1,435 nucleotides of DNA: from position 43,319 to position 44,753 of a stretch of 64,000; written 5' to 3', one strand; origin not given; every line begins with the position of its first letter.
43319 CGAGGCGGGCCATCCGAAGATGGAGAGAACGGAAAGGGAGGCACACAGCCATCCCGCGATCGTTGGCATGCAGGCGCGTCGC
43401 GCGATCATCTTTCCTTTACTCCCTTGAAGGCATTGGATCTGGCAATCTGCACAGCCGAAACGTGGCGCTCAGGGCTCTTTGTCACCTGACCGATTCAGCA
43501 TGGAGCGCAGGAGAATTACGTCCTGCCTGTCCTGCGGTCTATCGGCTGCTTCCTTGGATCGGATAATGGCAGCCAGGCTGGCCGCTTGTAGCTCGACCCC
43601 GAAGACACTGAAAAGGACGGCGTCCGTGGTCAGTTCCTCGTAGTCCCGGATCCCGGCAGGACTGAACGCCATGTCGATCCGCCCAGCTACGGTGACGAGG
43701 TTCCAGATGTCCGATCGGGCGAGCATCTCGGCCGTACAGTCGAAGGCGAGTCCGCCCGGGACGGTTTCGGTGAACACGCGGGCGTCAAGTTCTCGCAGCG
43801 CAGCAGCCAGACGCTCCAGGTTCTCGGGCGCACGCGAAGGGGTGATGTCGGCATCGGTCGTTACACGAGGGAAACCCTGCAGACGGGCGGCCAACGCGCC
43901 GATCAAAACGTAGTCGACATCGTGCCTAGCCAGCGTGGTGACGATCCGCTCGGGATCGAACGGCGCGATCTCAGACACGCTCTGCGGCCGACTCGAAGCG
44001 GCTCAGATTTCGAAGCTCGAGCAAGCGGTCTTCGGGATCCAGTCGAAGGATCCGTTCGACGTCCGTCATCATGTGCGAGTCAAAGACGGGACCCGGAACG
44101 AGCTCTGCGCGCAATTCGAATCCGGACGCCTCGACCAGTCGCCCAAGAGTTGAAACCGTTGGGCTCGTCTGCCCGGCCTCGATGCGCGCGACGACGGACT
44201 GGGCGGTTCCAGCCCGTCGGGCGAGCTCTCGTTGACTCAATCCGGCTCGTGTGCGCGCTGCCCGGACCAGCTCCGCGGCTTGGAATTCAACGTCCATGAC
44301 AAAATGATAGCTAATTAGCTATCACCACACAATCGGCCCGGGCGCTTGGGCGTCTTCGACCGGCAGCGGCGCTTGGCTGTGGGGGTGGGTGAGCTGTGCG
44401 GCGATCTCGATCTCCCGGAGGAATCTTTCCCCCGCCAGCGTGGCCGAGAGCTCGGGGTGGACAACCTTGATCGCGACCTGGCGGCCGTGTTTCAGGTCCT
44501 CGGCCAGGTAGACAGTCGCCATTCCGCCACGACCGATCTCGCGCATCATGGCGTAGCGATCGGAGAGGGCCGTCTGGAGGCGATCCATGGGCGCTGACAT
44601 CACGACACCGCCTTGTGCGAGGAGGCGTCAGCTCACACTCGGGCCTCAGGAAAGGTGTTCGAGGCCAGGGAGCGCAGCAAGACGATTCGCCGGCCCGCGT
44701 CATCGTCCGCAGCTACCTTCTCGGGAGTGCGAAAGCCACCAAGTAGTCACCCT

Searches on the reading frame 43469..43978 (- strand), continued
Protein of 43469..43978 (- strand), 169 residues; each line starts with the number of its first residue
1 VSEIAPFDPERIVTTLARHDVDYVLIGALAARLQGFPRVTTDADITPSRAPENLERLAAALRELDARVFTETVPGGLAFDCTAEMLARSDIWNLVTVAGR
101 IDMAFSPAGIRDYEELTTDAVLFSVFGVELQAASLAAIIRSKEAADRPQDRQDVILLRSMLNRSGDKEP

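Call 56: get_annotated_region(hit=H1, flank=5000)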
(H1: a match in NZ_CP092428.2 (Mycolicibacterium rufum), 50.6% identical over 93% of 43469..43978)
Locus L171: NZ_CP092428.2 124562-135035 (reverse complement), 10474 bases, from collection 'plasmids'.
description: Mycolicibacterium rufum strain JCM 16372 plasmid unnamed, complete sequence
organism: Mycolicibacterium rufum (NCBI taxid 318424)
taxonomy: Bacteria; Actinomycetota; Actinomycetes; Mycobacteriales; Mycobacteriaceae; Mycolicibacterium; Mycolicibacterium rufum
host: -; source: -; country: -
typing (MOB-suite, as given by PLSDB): mobilizable; relaxase MOBF
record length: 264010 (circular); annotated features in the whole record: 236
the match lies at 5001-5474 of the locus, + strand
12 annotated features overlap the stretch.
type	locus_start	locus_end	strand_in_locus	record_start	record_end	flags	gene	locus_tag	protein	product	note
CDS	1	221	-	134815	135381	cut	-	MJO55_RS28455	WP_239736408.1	sensor domain-containing protein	-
CDS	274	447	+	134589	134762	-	-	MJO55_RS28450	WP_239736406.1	hypothetical protein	-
CDS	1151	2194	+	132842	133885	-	-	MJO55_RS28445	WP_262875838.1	FHA domain-containing protein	-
CDS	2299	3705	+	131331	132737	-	-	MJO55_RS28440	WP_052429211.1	neutral zinc metallopeptidase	-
CDS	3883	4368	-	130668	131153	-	-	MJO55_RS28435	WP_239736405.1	hypothetical protein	-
CDS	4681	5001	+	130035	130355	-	-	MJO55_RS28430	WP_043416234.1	helix-turn-helix transcriptional regulator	-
CDS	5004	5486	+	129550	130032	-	-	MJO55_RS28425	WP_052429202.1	hypothetical protein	-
CDS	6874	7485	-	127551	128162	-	-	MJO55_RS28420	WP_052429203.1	TetR/AcrR family transcriptional regulator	-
CDS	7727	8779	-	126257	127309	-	-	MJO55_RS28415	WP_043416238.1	IS110 family transposase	-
CDS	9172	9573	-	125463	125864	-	-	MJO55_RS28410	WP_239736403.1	hypothetical protein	-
CDS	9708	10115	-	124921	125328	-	-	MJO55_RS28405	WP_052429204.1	GNAT family protein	-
CDS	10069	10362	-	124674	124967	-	-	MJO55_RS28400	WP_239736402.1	hypothetical protein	-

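Call 60: predict_structure(alignment_id=A3)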
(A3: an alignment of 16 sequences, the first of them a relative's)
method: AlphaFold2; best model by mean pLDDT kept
length: 274 residues; sequences in the alignment: 16
mean_pLDDT: 89.9   pTM: 0.79
mean pLDDT of the five models: 89.9, 88.5, 88.5, 88.4, 87.5
residues with pLDDT >= 90: 204; 70-90: 43; 50-70: 18; < 50: 9
segments of 3 or more residues with pLDDT < 50: 102-108
pLDDT, mean of each block of 10 residues (from residue 1): 82 96 98 95 89 83 78 93 81 63 47 91 98 97 92 98 99 95 95 97 97 97 97 95 97 90 92 77
secondary structure, 60 per line:
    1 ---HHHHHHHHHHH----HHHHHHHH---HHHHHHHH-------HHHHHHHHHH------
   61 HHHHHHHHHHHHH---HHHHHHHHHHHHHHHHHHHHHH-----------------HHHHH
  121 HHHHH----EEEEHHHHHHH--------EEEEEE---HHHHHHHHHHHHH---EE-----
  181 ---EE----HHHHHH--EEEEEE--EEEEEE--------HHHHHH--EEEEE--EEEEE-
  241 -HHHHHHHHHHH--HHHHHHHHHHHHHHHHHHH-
elements in order: H4-14 H19-26 H30-37 H45-54 H61-73 H77-98 H116-125 E130-133 H134-140 E149-154 H158-170 H190-195 E198-203 E206-211 H220-225 E228-232 E235-239 H242-252 H255-273
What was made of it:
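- One was modelled at pLDDT 89.9, pTM 0.79 (call 60).
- Tried and rejected: The model (call 60) could not be inspected for inter-domain contacts because coordinates are not exposed.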

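Call 71: find_related_loci(query=A1, collection=viral_contigs, flank=4000)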
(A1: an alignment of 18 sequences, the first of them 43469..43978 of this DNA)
Query A1 (169 aa) in viral_contigs; peptide patterns used: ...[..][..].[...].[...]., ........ (x = any residue, [..] = any of these).
132 stretches matched a pattern, but none encodes a relative of the query by tblastn (E <= 1e-3).

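Call 75: search_solved_structures(query=A4, max_evalue=10, show_alignments=5)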
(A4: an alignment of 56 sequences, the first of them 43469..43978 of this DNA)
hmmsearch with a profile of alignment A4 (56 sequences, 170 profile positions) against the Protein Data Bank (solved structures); distinct sequences matched with E-value up to 10: 6.
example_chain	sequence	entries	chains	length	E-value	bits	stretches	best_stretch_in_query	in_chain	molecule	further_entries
8an4_A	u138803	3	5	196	0.00028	23.6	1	21-163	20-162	Bacterial toxin | Nucleotidyl transferase AbiEii/AbiGii toxin family protein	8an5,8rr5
4hx0_A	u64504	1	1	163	0.0033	20.1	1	10-50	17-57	Putative nucleotidyltransferase TM1012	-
2fcl_A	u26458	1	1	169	0.0036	20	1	10-50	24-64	hypothetical protein TM1012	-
2ewr_A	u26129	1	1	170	0.0036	20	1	10-50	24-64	hypothetical protein TM1012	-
7mq8_LZ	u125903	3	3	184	0.38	13.4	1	52-105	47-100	U3 small nucleolar ribonucleoprotein protein IMP3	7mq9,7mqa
27ws_A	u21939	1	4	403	0.83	12.3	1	15-73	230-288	D-3-phosphoglycerate dehydrogenase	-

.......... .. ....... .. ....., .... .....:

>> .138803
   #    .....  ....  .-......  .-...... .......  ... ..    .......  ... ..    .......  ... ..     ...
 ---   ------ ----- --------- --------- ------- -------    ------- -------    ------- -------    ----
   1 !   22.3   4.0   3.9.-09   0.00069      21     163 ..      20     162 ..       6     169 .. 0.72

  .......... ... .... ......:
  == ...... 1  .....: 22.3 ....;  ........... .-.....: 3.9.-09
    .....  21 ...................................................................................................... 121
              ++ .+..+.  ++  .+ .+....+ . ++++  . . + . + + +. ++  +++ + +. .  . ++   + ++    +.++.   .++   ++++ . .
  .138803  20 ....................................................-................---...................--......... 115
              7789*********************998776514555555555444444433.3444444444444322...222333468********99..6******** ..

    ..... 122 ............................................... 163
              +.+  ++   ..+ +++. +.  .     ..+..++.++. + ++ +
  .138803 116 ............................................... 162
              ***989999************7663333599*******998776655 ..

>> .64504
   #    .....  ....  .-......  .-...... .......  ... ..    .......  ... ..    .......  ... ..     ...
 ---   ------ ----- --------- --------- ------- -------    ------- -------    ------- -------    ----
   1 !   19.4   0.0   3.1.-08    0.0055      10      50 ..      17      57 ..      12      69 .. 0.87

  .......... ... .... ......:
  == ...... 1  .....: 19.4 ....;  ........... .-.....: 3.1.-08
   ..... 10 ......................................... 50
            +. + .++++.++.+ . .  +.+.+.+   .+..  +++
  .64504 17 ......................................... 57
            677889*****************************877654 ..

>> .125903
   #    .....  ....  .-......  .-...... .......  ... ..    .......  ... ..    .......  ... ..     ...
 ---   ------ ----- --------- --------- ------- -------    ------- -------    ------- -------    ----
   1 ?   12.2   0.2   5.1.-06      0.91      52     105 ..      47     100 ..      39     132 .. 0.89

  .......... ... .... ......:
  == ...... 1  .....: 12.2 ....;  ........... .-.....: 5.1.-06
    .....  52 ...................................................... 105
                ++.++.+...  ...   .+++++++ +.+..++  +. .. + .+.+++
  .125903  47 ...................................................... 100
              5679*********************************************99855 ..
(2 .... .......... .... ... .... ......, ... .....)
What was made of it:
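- Closest known: ANT. Different: 16-17% identity and not detected by sequence profile (call 75).
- FTRDVD and K...RPQDRxD are shared (call 75).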

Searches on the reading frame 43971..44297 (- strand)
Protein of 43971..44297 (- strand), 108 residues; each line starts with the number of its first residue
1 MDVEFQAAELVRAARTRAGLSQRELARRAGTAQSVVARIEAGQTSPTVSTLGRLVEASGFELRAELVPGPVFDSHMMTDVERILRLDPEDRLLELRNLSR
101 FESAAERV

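Call 3: search_protein_families(library=pfam, proteins=[window:43971-44297:-], max_evalue=0.1)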
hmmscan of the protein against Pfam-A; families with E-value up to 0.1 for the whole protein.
window:43971-44297:- (108 aa): 9 families
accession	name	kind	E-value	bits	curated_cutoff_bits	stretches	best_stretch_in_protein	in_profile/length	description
PF01381.28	HTH_3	-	3.7e-13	49.7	23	1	11-57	1-47/55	Helix-turn-helix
PF13560.12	HTH_31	-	4.4e-11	43.4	27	1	8-61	3-57/64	Helix-turn-helix domain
PF12844.13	HTH_19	-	6.9e-06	26.3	30.2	1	9-61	2-54/64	Helix-turn-helix domain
PF13413.12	HTH_25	-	0.00065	19.9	24.6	1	12-44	3-35/62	Helix-turn-helix domain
PF13744.12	HTH_37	-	0.0035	17.6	27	1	7-62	19-75/80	Helix-turn-helix domain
PF22495.2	HTH_92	-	0.0039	16.9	27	1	12-48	1-38/45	RsaL-like HTH domain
PF15731.11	MqsA_antitoxin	-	0.015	15.9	30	1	4-51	67-114/131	Antitoxin component of bacterial toxin-antitoxin system, MqsA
PF13412.12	HTH_24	-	0.046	13.7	21.9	1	18-38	16-36/48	Winged helix-turn-helix DNA-binding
PF13443.12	HTH_26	-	0.095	13.4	22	0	18-54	9-46/63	Cro/C1-type HTH DNA-binding domain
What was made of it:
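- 43971..44297 (-): XRE-family HTH protein, 108 aa: predicted autorepressor and antitoxin. It has an N-terminal HTH (about aa 8-61) and a conserved two-helix C-terminal region (about aa 72-108). HTH_3 E 3.7e-13 (call 3).
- Checked: XRE-HTH: 43971-44297, 108 aa, HTH_3 E 3.7e-13 (call 3).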

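Call 4: search_protein_families(library=ncbifam, proteins=[window:43971-44297:-], max_evalue=0.1)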
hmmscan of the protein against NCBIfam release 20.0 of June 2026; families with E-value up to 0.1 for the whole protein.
window:43971-44297:- (108 aa): 16 families
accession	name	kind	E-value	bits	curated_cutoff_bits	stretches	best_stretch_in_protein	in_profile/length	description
TIGR03070.1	couple_hipB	subfamily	1.2e-11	44.4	71.65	1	8-62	4-58/58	type II toxin-antitoxin system Y4mF family antitoxin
NF007408.0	PRK09943.1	equivalog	1.1e-08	34.9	211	1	8-62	9-63/185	HTH-type transcriptional regulator PuuR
TIGR00270.2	TIGR00270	equivalog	1.2e-07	31.7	110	1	8-54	77-123/159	multiprotein bridging factor aMBF1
NF006015.0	PRK08154.1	subfamily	7e-07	28.7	204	1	8-98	32-121/314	anaerobic benzoate catabolism transcriptional regulator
NF041951.1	phage_RstR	subfamily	4.6e-06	26.9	80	1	10-57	6-53/108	RstR family transcriptional repressor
TIGR03830.1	CxxCG_CxxCG_HTH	subfamily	0.0001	22.1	61.8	1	8-49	67-108/127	type II TA system antitoxin MqsA family protein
NF007257.0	PRK09706.1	subfamily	0.00054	19.8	101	1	9-56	8-55/135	transcriptional repressor DicA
TIGR02612.1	mob_myst_A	hypoth_equivalog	0.00061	19.7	122.6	1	10-71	29-92/150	mobile mystery protein A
NF007271.0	PRK09726.1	equivalog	0.00076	19.4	79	1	6-57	12-63/88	type II toxin-antitoxin system antitoxin HipB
NF046032.1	TransRegSlrRBacil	equivalog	0.0025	17.9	250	1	10-63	5-59/149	HTH-type transcriptional regulator SlrR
NF052403.1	ESX1TransRegEspM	equivalog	0.0046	15.9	550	1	12-47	318-353/367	ESX-1 type VII secretion system transcriptional regulator EspM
NF047948.1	male_kill_WMK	equivalog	0.0076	15.7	300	1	3-70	2-68/300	WO male-killing family protein Wmk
NF041493.1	MobT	equivalog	0.035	12.9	600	1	12-56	2-46/383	MobT family relaxase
NF008109.0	PRK10856.1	equivalog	0.06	13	208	1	7-47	15-55/334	cytoskeleton protein RodZ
NF010465.0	PRK13890.1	equivalog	0.063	13.4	96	0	18-57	17-56/121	conjugal transfer protein TrbA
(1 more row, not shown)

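Call 5: search_protein_families(library=padloc, proteins=[window:43971-44297:-], max_evalue=0.1)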
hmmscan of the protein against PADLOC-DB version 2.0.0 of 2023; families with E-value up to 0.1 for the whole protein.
window:43971-44297:- (108 aa): 18 families
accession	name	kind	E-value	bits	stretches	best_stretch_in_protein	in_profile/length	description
PDLC02926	HTH_VI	-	4.8e-09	34.4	1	9-57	4-52/92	-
PDLC04142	capH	-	2.8e-07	29.5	1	8-59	8-59/103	capH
PDLC03949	RmrA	-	8.7e-07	26.1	1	11-61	7-57/363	-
PDLC03956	RmrA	-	5.1e-06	23.8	1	4-74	7-75/399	-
PDLC03955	RmrA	-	8.4e-06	23.3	1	4-59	19-73/371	-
PDLC03946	RmrA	-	8.4e-06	22.7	1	11-60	7-56/357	-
PDLC03953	RmrA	-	1e-05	22.9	1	6-59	5-58/373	-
PDLC03951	RmrA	-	1e-05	22.7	1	5-57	8-59/400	-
PDLC03947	RmrA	-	2e-05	21.6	1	8-58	13-63/383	-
PDLC03948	RmrA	-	5.5e-05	20.2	1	4-59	7-61/397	-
PDLC03952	RmrA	-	0.00017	18.6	1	11-57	27-73/395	-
PDLC03954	RmrA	-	0.00036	17.5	1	5-57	10-61/380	-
PDLC03669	Control_protein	-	0.00057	18.1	1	7-55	10-58/96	control protein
PDLC03664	Control_protein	-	0.00097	17.6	1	11-59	18-66/74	control protein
PDLC03944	RmrA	-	0.0022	15.1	1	9-60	9-60/384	-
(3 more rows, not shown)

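Call 64: search_solved_structures(query=window:43971-44297:-, max_evalue=0.01)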
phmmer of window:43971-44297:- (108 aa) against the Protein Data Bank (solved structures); distinct sequences matched with E-value up to 0.01: 17.
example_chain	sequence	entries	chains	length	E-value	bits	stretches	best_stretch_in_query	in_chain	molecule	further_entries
8ezt_A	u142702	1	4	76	1.9e-06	31.7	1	6-66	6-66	HipB(Lp)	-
6af3_B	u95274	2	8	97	2.3e-06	31.5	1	8-61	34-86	HigA antitoxin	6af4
2mez_A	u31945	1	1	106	9e-06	29.5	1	9-64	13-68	Multiprotein Bridging Factor (MBP-like)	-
1x57_A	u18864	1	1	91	3.8e-05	27.5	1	5-71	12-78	Endothelial differentiation-related factor 1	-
9b0q_CH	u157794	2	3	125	6.6e-05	26.8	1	5-71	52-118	Endothelial differentiation-related factor 1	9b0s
9p73_CH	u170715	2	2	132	8.1e-05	26.5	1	5-71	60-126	Endothelial differentiation-related factor 1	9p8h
9rpv_E4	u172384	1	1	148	9.8e-05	26.2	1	5-71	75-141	Endothelial differentiation-related factor 1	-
7o81_AU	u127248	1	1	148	0.00011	26.1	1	5-71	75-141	EDF1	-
8tac_A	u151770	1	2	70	0.00038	24.3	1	10-59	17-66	DBP48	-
6zvh_i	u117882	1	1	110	0.0011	22.9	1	5-63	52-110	Endothelial differentiation-related factor 1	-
9xz9_A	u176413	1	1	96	0.0019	22.1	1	10-60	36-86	Quorum sensing controller protein QseC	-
1y9q_A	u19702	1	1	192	0.0024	21.8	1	6-61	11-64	transcriptional regulator, HTH_3 family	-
1r63_A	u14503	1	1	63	0.0031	21.4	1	10-46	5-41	REPRESSOR PROTEIN FROM BACTERIOPHAGE 434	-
1per_L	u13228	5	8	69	0.0035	21.2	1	10-56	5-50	PROTEIN (434 REPRESSOR) | 434 REPRESSOR | REPRESSOR PROTEIN CI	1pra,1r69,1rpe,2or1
1sq8_A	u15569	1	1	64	0.0052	20.7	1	8-45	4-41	dh434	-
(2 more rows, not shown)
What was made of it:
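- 43971..44297 (-): Closest solved sequences are the antitoxins HipB and HigA (call 64).
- Closest known: XRE-antitoxin type II TA systems. Same: XRE HTH closest in sequence to HipB and HigA (call 64).
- Antitoxin-like HTH: the closest solved sequences are HipB and HigA (call 64).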

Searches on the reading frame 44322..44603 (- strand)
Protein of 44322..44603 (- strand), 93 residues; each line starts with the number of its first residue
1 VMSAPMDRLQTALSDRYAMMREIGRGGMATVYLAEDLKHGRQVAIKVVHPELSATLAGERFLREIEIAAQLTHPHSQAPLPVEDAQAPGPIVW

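Call 3: search_protein_families(library=pfam, proteins=[window:44322-44603:-], max_evalue=0.1)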
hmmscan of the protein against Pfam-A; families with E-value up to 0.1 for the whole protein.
window:44322-44603:- (93 aa): 3 families
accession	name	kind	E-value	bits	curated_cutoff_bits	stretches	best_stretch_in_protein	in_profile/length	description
PF00069.31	Pkinase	-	2.3e-08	34.2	31.7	1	17-75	1-59/263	Protein kinase domain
PF07714.23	PK_Tyr_Ser-Thr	-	0.00035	20.4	23.1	1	19-75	3-62/258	Protein tyrosine and serine/threonine kinase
PF03109.22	ABC1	-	0.0012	18.5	22.9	1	20-56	33-70/244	ABC1 atypical kinase-like domain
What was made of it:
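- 44379..44603 (-): Part of the 93-aa ORF (44322-44603) that is homologous to a Hanks-type Ser/Thr kinase. It covers subdomains I-III and the start of IV (aa 1-75), so the product is catalytically dead. Likely a pseudogene stub. Pfam Pkinase positions 1-59 of 263, E 2.3e-8 (call 3).
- Checked: Kinase stub: ORF 44322-44603, 93 aa. It matches Pfam Pkinase positions 1-59 of 263 (E 2.3e-8, call 3).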

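Call 4: search_protein_families(library=ncbifam, proteins=[window:44322-44603:-], max_evalue=0.1)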
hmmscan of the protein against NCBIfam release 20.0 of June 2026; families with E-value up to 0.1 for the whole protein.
window:44322-44603:- (93 aa): 10 families
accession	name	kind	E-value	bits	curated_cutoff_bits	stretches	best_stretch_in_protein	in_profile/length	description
NF033483.0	PknB_PASTA_kin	equivalog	1.6e-18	67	450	1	11-75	3-68/563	Stk1 family PASTA domain-containing Ser/Thr kinase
NF009651.0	PRK13184.1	equivalog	7.3e-15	54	839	1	15-75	2-63/932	serine/threonine-protein kinase PknD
NF052427.1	StpK7MSMEG_1200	equivalog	8.8e-10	37.7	900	1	16-76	8-69/601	serine/threonine protein kinase StpK7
NF047741.1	antiphage_MADS6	equivalog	2.3e-08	33.1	460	1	11-75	491-552/612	methylation-associated defense system protein kinase MAD6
NF053615.1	SerThrKinAfsKStmc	equivalog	6.9e-06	25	1300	1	20-70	18-68/809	protein serine/threonine kinase AfsK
NF038150.1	lanthi_synth_IV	equivalog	0.00043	18.7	650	1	10-59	184-233/851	class IV lanthionine synthetase LanL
NF058632.1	SerThrKinPrkT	equivalog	0.0017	17.5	280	1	15-55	21-59/322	serine/threonine protein kinase PrkT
TIGR03903.1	TOMM_kin_cyc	equivalog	0.018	12.8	705.75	1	40-75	3-39/1267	TOMM system kinase/cyclase fusion protein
TIGR00670.1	asp_carb_tr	equivalog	0.079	12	236.95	1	12-47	135-170/304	aspartate carbamoyltransferase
TIGR01982.1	UbiB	equivalog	0.094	11.3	487.55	1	16-58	115-158/436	2-polyprenylphenol 6-hydroxylase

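Call 5: search_protein_families(library=padloc, proteins=[window:44322-44603:-], max_evalue=0.1)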
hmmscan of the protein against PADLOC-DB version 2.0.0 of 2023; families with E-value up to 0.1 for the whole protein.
window:44322-44603:- (93 aa): 26 families (the best 25 are shown)
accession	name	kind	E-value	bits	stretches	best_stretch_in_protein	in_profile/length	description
PDLC04042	PD-T4-6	-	1.6e-18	65.4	1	10-75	4-70/292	-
PDLC04061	PD-T4-6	-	2.7e-18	64.8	1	8-75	9-77/510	-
PDLC04053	PD-T4-6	-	4.5e-18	63.8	1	13-75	7-70/311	-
PDLC04054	PD-T4-6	-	1.6e-16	58.7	1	13-75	8-71/347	-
PDLC04043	PD-T4-6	-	6.3e-16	56.5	1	7-76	7-77/452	-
PDLC04060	PD-T4-6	-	8.6e-16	55.9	1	11-75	4-69/486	-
PDLC04048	PD-T4-6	-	4.2e-15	54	1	12-76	7-73/354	-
PDLC04047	PD-T4-6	-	4.5e-15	53.5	1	6-75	1-72/327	-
PDLC04039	PD-T4-6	-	1.6e-14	51.8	1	1-75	1-75/458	-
PDLC04138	mad6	-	5.8e-14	49.9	1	6-75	42-113/659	mads_6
PDLC04057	PD-T4-6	-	1.4e-13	48.7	1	10-75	3-69/443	-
PDLC04052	PD-T4-6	-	2.6e-13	48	1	10-75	4-70/496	-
PDLC04041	PD-T4-6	-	4.7e-13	47.2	1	12-75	25-89/443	-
PDLC04040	PD-T4-6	-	8.9e-11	39.2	1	23-74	2-54/547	-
PDLC04050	PD-T4-6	-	3.7e-09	34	1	16-75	64-124/480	-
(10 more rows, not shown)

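Call 13: find_homologous_proteins(query=window:44322-44603:-)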
Query window:44322-44603:- (93 aa): 1819 proteins with E <= 0.001 among 1830 candidates; the best 120 are listed.
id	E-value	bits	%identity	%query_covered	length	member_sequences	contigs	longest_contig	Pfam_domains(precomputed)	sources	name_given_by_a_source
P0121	2.2e-50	186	100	95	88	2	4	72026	PF00069.32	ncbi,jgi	jgi:serine/threonine-protein kinase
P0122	4.9e-28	115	67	91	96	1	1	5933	PF07714.24,PF00069.32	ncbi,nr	ncbi:MAG TPA: protein kinase, partial [Gemmatimonadales bacterium]|nr:protein kinase [Gemmatimonadal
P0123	6.4e-28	115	77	74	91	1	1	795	PF00069.32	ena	-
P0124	8.2e-28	114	65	97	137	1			PF07714.24,PF00069.32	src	-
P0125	1.4e-27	114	66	99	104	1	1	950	PF07714.24,PF00069.32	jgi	jgi:serine/threonine protein kinase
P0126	1.5e-27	113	79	75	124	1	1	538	PF07714.24,PF00069.32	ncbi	-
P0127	1.8e-27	113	66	96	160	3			PF07714.24,PF00069.32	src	-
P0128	2.1e-27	113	62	99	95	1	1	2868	PF07714.24,PF00069.32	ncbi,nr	ncbi:MAG TPA: protein kinase, partial [Gemmatimonadales bacterium]|nr:protein kinase [Gemmatimonadal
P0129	2.3e-27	113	69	89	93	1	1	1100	PF07714.24,PF00069.32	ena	-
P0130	4.0e-27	112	64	96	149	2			PF07714.24,PF00069.32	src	-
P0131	4.4e-27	112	65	99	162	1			PF07714.24,PF00069.32,PF03109.23,PF01636.30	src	-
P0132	5.8e-27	112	62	99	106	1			PF07714.24,PF00069.32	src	-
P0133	6.6e-27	111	76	80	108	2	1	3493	PF07714.24,PF00069.32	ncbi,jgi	-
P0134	6.6e-27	111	64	96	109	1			PF07714.24,PF00069.32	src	-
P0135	6.8e-27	111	77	75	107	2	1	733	PF07714.24,PF00069.32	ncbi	-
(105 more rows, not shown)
